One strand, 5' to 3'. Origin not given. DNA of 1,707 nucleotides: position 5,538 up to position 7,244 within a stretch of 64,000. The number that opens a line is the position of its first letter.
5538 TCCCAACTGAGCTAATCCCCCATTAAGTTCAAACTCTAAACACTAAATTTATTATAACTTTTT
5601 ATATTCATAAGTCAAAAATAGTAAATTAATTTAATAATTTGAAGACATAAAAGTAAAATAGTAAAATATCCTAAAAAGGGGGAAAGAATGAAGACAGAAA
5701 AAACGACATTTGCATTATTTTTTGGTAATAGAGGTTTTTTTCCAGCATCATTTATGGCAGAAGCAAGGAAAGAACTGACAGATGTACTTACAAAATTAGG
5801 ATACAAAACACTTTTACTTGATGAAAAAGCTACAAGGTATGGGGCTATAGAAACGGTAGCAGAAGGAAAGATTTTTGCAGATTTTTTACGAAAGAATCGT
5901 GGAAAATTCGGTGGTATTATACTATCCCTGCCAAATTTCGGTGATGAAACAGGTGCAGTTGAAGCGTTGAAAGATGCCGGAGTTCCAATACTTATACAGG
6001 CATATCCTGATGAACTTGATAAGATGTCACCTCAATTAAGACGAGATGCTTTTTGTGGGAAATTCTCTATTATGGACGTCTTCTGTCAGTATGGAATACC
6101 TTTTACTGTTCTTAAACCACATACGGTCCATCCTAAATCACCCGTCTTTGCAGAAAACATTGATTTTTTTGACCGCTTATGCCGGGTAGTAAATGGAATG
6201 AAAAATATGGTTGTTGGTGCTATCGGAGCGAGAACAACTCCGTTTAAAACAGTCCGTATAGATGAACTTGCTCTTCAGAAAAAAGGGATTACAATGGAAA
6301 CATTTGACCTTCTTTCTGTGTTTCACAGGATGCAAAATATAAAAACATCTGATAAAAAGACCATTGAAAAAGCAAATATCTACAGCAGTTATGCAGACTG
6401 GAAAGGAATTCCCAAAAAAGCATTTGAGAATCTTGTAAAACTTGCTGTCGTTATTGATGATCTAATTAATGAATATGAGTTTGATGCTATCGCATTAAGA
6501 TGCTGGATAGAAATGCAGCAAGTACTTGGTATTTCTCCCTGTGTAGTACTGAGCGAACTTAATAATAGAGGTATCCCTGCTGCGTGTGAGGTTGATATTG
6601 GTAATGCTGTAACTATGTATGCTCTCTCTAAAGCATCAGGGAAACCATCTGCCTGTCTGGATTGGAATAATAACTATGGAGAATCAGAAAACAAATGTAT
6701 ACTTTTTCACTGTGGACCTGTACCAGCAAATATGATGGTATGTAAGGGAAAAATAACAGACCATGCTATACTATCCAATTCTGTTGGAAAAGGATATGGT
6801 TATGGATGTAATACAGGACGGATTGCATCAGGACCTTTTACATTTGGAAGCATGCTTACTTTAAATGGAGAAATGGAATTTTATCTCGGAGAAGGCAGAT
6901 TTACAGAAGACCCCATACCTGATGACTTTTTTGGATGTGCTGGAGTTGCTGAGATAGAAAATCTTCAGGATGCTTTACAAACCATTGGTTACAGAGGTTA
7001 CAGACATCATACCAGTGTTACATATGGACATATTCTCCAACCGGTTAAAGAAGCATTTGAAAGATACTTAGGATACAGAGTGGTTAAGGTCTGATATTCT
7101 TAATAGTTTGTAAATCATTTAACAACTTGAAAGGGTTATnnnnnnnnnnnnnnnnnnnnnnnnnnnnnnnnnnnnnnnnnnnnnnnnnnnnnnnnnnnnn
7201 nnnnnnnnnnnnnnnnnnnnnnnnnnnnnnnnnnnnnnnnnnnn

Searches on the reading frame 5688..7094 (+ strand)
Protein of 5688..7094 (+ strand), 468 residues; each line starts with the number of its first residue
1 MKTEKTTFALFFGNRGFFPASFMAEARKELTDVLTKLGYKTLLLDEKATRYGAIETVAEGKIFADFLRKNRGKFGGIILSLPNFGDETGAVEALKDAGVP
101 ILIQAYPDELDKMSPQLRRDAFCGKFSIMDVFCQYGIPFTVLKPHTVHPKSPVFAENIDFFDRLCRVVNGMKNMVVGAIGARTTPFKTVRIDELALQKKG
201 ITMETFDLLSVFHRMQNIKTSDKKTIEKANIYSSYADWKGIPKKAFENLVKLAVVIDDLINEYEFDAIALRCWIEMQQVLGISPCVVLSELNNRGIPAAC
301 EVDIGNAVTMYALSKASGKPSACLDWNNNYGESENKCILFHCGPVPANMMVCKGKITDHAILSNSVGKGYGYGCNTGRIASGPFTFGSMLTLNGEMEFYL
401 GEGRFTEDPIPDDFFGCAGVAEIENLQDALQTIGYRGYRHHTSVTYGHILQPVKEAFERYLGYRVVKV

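Call 65: search_protein_families(library=pfam, proteins=[window:5688-7094:+], max_evalue=0.00001)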
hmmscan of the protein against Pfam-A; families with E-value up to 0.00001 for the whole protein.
window:5688-7094:+ (468 aa): 1 family
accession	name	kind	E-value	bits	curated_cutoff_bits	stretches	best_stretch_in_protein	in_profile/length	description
PF02952.23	Fucose_iso_C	-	7.7e-16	58.5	29.3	1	339-466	1-140/143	L-fucose isomerase, C-terminal domain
